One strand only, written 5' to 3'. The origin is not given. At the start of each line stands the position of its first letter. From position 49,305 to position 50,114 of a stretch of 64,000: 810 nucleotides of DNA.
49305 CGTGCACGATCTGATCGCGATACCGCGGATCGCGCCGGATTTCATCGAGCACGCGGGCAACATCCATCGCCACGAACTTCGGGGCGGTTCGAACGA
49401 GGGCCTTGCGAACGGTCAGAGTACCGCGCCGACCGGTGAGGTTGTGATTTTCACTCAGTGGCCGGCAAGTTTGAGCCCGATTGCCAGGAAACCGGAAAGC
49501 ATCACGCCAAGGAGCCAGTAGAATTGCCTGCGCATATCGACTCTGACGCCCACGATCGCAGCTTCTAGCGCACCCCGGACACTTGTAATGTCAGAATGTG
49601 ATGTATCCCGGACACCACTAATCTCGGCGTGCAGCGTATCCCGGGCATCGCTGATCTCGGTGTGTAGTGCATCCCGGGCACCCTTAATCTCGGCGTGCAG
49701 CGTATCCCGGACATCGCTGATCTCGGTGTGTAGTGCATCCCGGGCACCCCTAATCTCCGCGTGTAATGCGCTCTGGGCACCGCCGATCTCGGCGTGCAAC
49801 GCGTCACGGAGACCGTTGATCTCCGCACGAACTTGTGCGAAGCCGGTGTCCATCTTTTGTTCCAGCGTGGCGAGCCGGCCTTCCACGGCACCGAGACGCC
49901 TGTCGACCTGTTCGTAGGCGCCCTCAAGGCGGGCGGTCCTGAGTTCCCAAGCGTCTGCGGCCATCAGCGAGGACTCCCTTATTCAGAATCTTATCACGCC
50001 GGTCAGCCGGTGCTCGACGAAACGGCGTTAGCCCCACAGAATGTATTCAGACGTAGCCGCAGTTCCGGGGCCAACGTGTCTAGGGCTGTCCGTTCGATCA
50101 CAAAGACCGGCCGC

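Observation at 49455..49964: Tail-anchored protein built from 33/66-bp tandem DNA repeats encoding seven 11-aa '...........' units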

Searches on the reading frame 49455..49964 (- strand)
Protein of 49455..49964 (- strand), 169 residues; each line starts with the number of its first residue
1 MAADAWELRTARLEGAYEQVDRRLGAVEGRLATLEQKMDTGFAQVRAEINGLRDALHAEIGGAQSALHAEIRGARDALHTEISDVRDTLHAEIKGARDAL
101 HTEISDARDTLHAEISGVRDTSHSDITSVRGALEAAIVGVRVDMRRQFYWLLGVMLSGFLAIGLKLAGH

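Call 4: search_protein_families(library=pfam, proteins=[window:49455-49964:-], max_evalue=0.1)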
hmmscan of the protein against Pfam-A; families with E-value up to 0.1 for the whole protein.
window:49455-49964:- (169 aa): 16 families
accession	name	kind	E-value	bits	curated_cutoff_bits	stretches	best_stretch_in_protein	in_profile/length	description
PF01442.23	Apolipoprotein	-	2.8e-08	34.1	90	1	2-138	24-168/190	Apolipoprotein A1/A4/E domain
PF04513.17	Baculo_PEP_C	-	2.5e-06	28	38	1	11-67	34-94/140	Baculovirus polyhedron envelope protein, PEP, C terminus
PF08826.15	DMPK_coil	-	6e-05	23.5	22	1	64-88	3-26/61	DMPK coiled coil domain like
PF07730.19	HisKA_3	-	0.0023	18.9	24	0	11-55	22-66/68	Histidine kinase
PF09375.15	Peptidase_M75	-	0.0045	17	23.5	0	66-124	209-263/288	Imelysin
PF07798.16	CCDC90-like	-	0.0056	17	33.5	1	34-146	51-155/175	Coiled-coil domain-containing protein 90-like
PF14362.11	DUF4407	-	0.015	15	31.3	1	13-117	132-238/297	Domain of unknown function (DUF4407)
PF00038.26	Filament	-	0.029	14.5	40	0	45-143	30-121/313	Intermediate filament protein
PF25802.1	WWC1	-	0.03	14.7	27.8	0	11-45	7-41/135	WWC1-like, helical hairpin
PF17072.10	Spike_torovirin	-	0.034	12.6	35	1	18-66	919-967/1272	Torovirinae spike glycoprotein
PF11180.13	DUF2968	-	0.045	13.7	27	1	6-60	97-150/180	Protein of unknown function (DUF2968)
PF07902.16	Gp58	-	0.049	12.4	34.5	1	35-127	138-252/594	gp58-like protein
PF23991.1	DUF7310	-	0.054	14.4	40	1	4-46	40-82/83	Coiled-coil region of unknown function (DUF7310)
PF12128.14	DUF3584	-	0.057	11.3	31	1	19-116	351-447/1191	Protein of unknown function (DUF3584)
PF13675.11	PilJ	-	0.069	13.7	26.6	0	33-103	35-102/114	Type IV pili methyl-accepting chemotaxis transducer N-term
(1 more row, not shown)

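Call 5: search_protein_families(library=ncbifam, proteins=[window:49455-49964:-], max_evalue=0.1)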
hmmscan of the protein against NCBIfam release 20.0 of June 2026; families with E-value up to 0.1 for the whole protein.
window:49455-49964:- (169 aa): 2 families
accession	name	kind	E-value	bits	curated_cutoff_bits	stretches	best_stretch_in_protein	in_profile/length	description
NF033914.0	antiphage_ZorA_1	subfamily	0.0013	17.1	190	1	12-119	363-467/619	anti-phage ZorAB system protein ZorA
NF045487.1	ASRP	equivalog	0.0042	15.7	300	1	13-118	381-476/593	archaea-specific SMC-related protein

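Call 6: find_homologous_proteins(query=window:49455-49964:-, max_evalue=0.001)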
Query window:49455-49964:- (169 aa): 28 proteins with E <= 0.001 among 853 candidates.
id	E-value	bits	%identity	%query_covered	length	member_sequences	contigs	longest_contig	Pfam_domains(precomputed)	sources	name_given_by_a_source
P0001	1.5e-63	231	62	100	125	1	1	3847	-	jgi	jgi:hypothetical protein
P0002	1.6e-63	231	61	100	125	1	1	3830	-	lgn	-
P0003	2.6e-62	227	63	100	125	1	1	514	-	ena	-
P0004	1.0e-61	225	67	100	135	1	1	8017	PF01442.24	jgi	jgi:hypothetical protein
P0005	9.7e-61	222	70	100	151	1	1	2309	PF01442.24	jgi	jgi:hypothetical protein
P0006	9.8e-60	219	67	100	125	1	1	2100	-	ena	-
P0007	2.5e-53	198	57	100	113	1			-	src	-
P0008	4.0e-49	184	48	99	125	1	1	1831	-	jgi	jgi:hypothetical protein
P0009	2.6e-48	182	63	100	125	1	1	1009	-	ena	-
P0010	1.5e-43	166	54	100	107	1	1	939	-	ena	-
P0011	1.8e-38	150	51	100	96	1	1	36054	-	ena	-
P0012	5.6e-37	145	50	100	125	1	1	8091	-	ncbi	ncbi:MAG: hypothetical protein ACYDAB_17095 [bacterium]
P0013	7.0e-37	145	52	100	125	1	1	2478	-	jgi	jgi:hypothetical protein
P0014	5.7e-29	119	45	100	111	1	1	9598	-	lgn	-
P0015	3.6e-28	116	71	46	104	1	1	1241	-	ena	-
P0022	8.1e-12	63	60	33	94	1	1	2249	-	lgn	-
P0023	1.1e-11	63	53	43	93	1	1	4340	-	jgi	jgi:predicted nucleic acid-binding Zn-ribbon protein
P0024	4.5e-9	54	45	43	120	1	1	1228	PF04513.18,PF23991.2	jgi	jgi:hypothetical protein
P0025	9.9e-8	50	41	56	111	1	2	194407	-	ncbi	-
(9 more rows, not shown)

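Call 8: find_encoding_contigs(protein=window:49455-49964:-, flank=10000, max_places=4)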
Protein window:49455-49964:- (169 aa): 3 contigs read that carry it; 2 places shown.
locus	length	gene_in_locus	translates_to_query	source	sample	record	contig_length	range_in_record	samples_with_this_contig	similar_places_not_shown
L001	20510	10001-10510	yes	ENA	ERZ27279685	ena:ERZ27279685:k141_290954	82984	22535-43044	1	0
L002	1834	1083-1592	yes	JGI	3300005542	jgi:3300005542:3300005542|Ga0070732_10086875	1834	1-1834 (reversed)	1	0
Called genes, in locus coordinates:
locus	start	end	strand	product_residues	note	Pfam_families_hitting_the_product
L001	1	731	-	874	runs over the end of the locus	PF20437:LonC_helical, PF13654:AAA_32, PF20436:LonB_AAA-LID, PF05362:Lon_C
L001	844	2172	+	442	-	-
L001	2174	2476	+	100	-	PF04956:TrbC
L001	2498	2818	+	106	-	-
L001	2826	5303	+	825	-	PF11130:TraC_F_IV (weak), PF19044:P-loop_TraG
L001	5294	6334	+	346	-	-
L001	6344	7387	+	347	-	-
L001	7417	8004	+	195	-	-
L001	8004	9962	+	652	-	PF02534:T4SS-DNA_transf (weak), PF10412:TrwB_AAD_bind, PF02534:T4SS-DNA_transf, PF12696:TraG-D_C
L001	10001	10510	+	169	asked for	-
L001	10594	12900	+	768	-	PF00270:DEAD, PF00271:Helicase_C, PF22982:WHD_HRQ1, PF09369:MZB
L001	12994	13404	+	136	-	-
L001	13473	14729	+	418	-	PF00890:FAD_binding_2 (faint), PF01266:DAO (faint), PF01946:Thi4 (faint), PF03486:HI0933_like (faint), PF05834:Lycopene_cycl (faint), PF07992:Pyr_redox_2, PF13454:NAD_binding_9 (faint), PF00070:Pyr_redox, +1 more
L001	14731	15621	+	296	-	PF04542:Sigma70_r2, PF08281:Sigma70_r4_2, PF22233:PhyR_sigma-like (weak), PF12680:SnoaL_2 (weak)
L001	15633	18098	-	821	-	PF03065:Glyco_hydro_57, PF12055:DUF3536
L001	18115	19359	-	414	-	PF00483:NTP_transferase, PF00132:Hexapep (faint), PF24894:Hexapep_GlmU, PF25084:LbH_EIF2B (weak), PF25247:LbH_GLGC (weak)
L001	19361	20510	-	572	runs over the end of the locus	PF03065:Glyco_hydro_57, PF09210:BE_C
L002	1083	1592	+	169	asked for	-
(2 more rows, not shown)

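Call 9: find_encoding_contigs(protein=P0011, flank=10000, max_places=4)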
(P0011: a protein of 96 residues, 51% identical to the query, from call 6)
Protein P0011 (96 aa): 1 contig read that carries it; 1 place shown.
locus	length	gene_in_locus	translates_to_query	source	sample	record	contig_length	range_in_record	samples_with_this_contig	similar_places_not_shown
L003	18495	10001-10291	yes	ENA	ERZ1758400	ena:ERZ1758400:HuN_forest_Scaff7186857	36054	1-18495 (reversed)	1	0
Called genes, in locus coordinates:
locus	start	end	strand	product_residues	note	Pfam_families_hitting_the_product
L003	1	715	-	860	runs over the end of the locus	PF20437:LonC_helical, PF13654:AAA_32, PF20436:LonB_AAA-LID, PF05362:Lon_C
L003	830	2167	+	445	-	-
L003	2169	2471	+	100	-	PF04956:TrbC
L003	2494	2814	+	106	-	-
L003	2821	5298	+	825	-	PF11130:TraC_F_IV, PF19044:P-loop_TraG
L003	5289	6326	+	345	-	-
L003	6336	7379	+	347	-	-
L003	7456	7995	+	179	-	-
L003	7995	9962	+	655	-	PF02534:T4SS-DNA_transf (weak), PF10412:TrwB_AAD_bind, PF02534:T4SS-DNA_transf, PF12696:TraG-D_C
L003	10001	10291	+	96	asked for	-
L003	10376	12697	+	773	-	PF00270:DEAD, PF00271:Helicase_C, PF22982:WHD_HRQ1, PF09369:MZB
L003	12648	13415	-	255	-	PF09948:PpoB2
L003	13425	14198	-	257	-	PF05988:DUF899, PF00578:AhpC-TSA (faint)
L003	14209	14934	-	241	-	PF05988:DUF899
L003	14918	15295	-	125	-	-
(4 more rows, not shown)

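Call 11: find_related_loci(query=A1, collection=genome_contigs, flank=10000)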
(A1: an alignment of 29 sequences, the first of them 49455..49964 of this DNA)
Query A1 (169 aa) in genome_contigs; peptide patterns used: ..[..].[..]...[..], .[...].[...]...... (x = any residue, [..] = any of these).
214 stretches matched a pattern; 15 encode a relative of the query (tblastn E <= 1e-3); 15 distinct loci.
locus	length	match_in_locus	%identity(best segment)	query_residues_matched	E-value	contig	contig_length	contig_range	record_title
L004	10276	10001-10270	40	1-97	2e-16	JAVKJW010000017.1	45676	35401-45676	MAG: Candidatus Thermofontivivens primus isolate QQ_201705_bins_113 QQ_201705_bins_113_scaffold_17, whole genome shotgun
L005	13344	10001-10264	57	1-169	2e-16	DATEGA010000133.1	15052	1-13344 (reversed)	MAG TPA_asm: bacterium isolate SMAG_U8773 k141_2157175, whole genome shotgun sequence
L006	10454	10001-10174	57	7-64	8e-16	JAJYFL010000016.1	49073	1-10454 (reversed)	MAG: bacterium isolate DBS1-2.bin29 NODE_503_length_49073_cov_10.385915, whole genome shotgun sequence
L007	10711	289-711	29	1-140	1e-14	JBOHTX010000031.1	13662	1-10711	MAG: Vulcanimicrobiaceae bacterium isolate SE1534_metabat2.bin.8 NODE_207_length_13662_cov_1.392021, whole genome shotgu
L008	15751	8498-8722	44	1-75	8e-14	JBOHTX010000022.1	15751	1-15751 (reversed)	MAG: Vulcanimicrobiaceae bacterium isolate SE1534_metabat2.bin.8 NODE_149_length_15751_cov_1.563172, whole genome shotgu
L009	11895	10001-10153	59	1-51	2e-13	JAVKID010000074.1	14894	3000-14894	MAG: Candidatus Fervidifonticultor octavus isolate JZ-2_201709_bins_164 JZ-2_201709_bins_164_scaffold_74, whole genome s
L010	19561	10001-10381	29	1-169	9e-13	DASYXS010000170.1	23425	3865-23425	MAG TPA_asm: bacterium isolate SMAG_U6314 k141_227412, whole genome shotgun sequence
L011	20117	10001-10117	62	1-39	3e-11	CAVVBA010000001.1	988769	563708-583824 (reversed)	MAG: Candidatus Eremiobacteraeota bacterium isolate MFD04434.bin.2.18 genome assembly, contig: contig_27142, whole genom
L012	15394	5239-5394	46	1-52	1e-10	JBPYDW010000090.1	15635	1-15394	MAG: Vulcanimicrobiaceae bacterium isolate Bin.024.fastaField_forest_FP2 k127_2278264, whole genome shotgun sequence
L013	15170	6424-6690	62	1-164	2e-10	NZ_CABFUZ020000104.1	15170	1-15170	Methylacidimicrobium cyclopophantes isolate 3B MAMC_104, whole genome shotgun sequence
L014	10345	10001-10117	62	1-39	3e-10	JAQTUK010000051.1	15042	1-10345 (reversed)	MAG: Candidatus Methylacidiphilaceae bacterium isolate STB_62 NODE_9520_length_15042_cov_2.931814_Sandtown_B, whole geno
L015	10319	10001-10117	59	1-39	1e-9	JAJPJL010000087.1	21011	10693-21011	MAG: Bacillota bacterium isolate Centralia_MAG_47 k107_6971909, whole genome shotgun sequence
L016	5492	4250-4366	59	1-39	1e-9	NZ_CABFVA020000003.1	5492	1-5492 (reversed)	Methylacidimicrobium tartarophylax isolate 4A MAMT_3, whole genome shotgun sequence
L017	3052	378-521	52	4-49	1e-8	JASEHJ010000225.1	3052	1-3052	MAG: bacterium isolate Yes70-20 NODE_225_length_3052_cov_4.124124, whole genome shotgun sequence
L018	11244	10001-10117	56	7-45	6e-8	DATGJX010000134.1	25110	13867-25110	MAG TPA_asm: Candidatus Baltobacteraceae bacterium isolate SMAG_U9844 k141_55423, whole genome shotgun sequence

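Call 14: find_encoding_contigs(protein=P0025, flank=8000, max_places=3)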
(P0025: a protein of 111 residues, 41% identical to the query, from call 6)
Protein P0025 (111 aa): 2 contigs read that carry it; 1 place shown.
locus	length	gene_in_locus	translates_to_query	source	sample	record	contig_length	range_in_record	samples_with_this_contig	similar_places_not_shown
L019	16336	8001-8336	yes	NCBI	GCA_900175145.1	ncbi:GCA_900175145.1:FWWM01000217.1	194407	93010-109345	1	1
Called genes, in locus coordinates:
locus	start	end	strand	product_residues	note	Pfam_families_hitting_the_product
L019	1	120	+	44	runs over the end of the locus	-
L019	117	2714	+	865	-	PF00403:HMA, PF00122:E1-E2_ATPase, PF00702:Hydrolase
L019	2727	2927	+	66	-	-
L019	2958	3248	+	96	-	-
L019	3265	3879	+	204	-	-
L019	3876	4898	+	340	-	PF00033:Cytochrome_B, PF13631:Cytochrom_B_N_2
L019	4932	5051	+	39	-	-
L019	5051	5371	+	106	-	PF02583:Trns_repr_metal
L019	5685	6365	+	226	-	PF00072:Response_reg, PF00486:Trans_reg_C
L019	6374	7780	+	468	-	PF17203:sCache_3_2 (weak), PF00672:HAMP, PF00512:HisKA, PF02518:HATPase_c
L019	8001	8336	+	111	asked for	-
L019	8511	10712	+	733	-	PF02743:dCache_1, PF00672:HAMP, PF01590:GAF, PF13185:GAF_2 (weak), PF13492:GAF_3, PF07730:HisKA_3, PF02518:HATPase_c, PF13581:HATPase_c_2 (weak)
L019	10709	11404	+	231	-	PF00072:Response_reg, PF00196:GerE, PF04545:Sigma70_r4 (weak), PF08281:Sigma70_r4_2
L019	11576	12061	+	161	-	-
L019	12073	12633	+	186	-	PF00156:Pribosyltran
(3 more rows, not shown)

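Call 15: find_encoding_contigs(protein=P0012, flank=8000, max_places=3)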
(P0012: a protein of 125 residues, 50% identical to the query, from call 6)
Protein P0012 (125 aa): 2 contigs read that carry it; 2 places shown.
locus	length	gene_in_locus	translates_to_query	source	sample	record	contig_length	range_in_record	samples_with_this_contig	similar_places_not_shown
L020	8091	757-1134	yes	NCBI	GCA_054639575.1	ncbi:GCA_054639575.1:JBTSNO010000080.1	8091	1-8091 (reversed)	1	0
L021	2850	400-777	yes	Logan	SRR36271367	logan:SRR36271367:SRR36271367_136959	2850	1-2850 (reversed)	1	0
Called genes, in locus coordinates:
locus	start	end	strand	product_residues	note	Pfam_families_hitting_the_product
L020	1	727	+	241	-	?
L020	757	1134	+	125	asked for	-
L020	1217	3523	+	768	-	PF00270:DEAD, PF00271:Helicase_C, PF22982:WHD_HRQ1, PF09369:MZB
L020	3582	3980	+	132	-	-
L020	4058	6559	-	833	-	PF03065:Glyco_hydro_57, PF12055:DUF3536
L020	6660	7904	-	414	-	PF00483:NTP_transferase, PF00132:Hexapep (faint), PF24894:Hexapep_GlmU, PF25084:LbH_EIF2B (weak), PF25087:GMPPB_C (weak), PF25247:LbH_GLGC (weak)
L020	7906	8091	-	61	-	?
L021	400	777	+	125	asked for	-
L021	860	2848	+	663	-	?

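Call 16: find_encoding_contigs(protein=P0014, flank=8000, max_places=3)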
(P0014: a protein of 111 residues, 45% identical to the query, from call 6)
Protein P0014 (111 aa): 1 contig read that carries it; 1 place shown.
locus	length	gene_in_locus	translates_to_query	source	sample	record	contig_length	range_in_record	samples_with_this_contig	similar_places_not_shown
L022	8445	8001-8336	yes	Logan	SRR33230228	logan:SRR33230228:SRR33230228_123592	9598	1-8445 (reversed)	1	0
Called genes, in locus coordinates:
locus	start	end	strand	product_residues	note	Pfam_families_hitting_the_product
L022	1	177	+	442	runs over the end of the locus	?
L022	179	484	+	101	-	PF04956:TrbC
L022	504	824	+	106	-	-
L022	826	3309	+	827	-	PF11130:TraC_F_IV (weak), PF19044:P-loop_TraG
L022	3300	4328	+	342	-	-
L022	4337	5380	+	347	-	-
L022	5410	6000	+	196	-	-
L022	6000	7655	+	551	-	PF02534:T4SS-DNA_transf, PF10412:TrwB_AAD_bind, PF12696:TraG-D_C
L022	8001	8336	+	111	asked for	-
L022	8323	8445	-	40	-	?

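Call 19: find_related_loci(query=A1, collection=metagenome_contigs, flank=4000)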
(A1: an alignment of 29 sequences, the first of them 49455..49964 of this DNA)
Query A1 (169 aa) in metagenome_contigs; peptide patterns used: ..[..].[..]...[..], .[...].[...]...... (x = any residue, [..] = any of these).
278 stretches matched a pattern; 53 encode a relative of the query (tblastn E <= 1e-3); 53 distinct loci.
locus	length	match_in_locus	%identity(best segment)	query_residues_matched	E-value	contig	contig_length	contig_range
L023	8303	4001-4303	68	1-167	5e-32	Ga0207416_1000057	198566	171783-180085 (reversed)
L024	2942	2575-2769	61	1-72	3e-19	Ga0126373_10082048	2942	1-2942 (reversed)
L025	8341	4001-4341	49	1-169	6e-19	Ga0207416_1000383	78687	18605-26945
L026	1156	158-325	66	1-56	2e-18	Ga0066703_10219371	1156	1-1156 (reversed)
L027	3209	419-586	66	1-56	2e-17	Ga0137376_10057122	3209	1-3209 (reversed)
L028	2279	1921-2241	41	1-109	4e-17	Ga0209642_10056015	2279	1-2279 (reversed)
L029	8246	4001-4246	48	1-82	4e-17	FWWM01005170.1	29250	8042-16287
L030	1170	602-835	49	1-82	7e-17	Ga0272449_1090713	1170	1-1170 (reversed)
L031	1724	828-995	63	1-56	9e-17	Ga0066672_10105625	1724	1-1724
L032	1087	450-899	36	1-140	8e-17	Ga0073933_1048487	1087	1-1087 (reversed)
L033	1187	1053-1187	73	1-45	1e-16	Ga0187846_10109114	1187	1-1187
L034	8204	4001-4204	53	1-72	9e-16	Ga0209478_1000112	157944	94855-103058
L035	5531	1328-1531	53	1-72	9e-16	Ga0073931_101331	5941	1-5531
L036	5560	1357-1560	53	1-72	9e-16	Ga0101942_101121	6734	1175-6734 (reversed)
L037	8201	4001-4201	48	1-71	1e-15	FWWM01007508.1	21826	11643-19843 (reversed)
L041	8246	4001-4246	41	1-82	5e-14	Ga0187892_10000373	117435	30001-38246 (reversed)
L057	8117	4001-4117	62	1-39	5e-9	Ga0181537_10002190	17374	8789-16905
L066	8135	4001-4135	49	7-51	1e-7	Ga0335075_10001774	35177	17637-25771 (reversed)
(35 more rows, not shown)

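Call 23: search_protein_families(library=pfam, proteins=[L001:844-2172:+, L001:2174-2476:+, L001:2498-2818:+, L001:2826-5303:+, L001:5294-6334:+, L001:7417-8004:+, L001:12994-13404:+], max_evalue=1)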
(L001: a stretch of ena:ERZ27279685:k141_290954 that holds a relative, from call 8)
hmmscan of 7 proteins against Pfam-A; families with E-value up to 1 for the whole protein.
L001:844-2172:+ (442 aa): 0 families

L001:2174-2476:+ (100 aa): 3 families
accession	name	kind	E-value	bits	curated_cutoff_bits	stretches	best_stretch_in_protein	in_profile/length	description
PF04956.18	TrbC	-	2.4e-10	40.9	27.9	1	8-98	16-98/98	TrbC/VIRB2 pilin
PF05915.17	TMEM_230_134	-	0.023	15.3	26.8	1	48-91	51-94/119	Transmembrane proteins 230/134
PF18895.5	T4SS_pilin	-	0.049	14.2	26.6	1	36-90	5-63/71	Type IV secretion system pilin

L001:2498-2818:+ (106 aa): 0 families

L001:2826-5303:+ (825 aa): 4 families
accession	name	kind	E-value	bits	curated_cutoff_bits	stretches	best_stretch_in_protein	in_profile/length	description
PF19044.6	P-loop_TraG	-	1.9e-20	73.3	25.8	1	448-818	31-411/413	TraG P-loop domain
PF11130.14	TraC_F_IV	-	2.2e-06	27.4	28.1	1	51-264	38-240/375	TraC protein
PF12846.13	AAA_10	-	0.053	13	27.5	1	448-719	23-295/362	AAA-like domain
PF01935.23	DUF87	-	0.23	11.9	23.2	1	451-517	28-96/220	Helicase HerA, central domain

L001:5294-6334:+ (346 aa): 0 families

L001:7417-8004:+ (195 aa): 0 families

L001:12994-13404:+ (136 aa): 2 families
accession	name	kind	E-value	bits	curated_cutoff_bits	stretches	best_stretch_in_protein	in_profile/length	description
PF10445.14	DUF2456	-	0.022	15.3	25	1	30-83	8-60/95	Protein of unknown function (DUF2456)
PF12046.13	CCB1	-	0.28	11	25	0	36-77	72-113/168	Cofactor assembly of complex C subunit B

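Call 31: find_encoding_contigs(protein=P0001, flank=4000, max_places=3)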
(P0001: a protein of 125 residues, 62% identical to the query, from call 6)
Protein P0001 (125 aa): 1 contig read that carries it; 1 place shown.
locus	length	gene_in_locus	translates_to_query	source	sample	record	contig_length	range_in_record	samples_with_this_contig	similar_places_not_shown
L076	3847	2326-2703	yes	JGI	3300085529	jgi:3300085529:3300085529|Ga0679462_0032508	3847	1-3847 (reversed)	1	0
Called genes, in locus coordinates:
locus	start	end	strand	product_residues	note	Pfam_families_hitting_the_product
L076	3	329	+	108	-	?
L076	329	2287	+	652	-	PF02534:T4SS-DNA_transf (weak), PF10412:TrwB_AAD_bind, PF02534:T4SS-DNA_transf, PF12696:TraG-D_C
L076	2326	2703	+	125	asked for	-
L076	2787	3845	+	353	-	?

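Call 32: find_encoding_contigs(protein=P0004, flank=8000, max_places=3)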
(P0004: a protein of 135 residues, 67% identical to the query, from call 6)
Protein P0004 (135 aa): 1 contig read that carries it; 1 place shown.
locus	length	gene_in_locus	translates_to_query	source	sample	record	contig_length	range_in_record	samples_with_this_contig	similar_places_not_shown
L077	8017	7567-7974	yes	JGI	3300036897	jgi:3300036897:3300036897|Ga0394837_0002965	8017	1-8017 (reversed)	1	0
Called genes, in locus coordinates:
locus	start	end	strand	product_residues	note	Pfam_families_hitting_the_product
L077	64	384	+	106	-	-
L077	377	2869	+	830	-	PF19044:P-loop_TraG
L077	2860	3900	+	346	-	-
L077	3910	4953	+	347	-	-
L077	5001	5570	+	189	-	-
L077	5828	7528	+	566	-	PF10412:TrwB_AAD_bind, PF02534:T4SS-DNA_transf, PF12696:TraG-D_C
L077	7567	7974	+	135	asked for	PF01442:Apolipoprotein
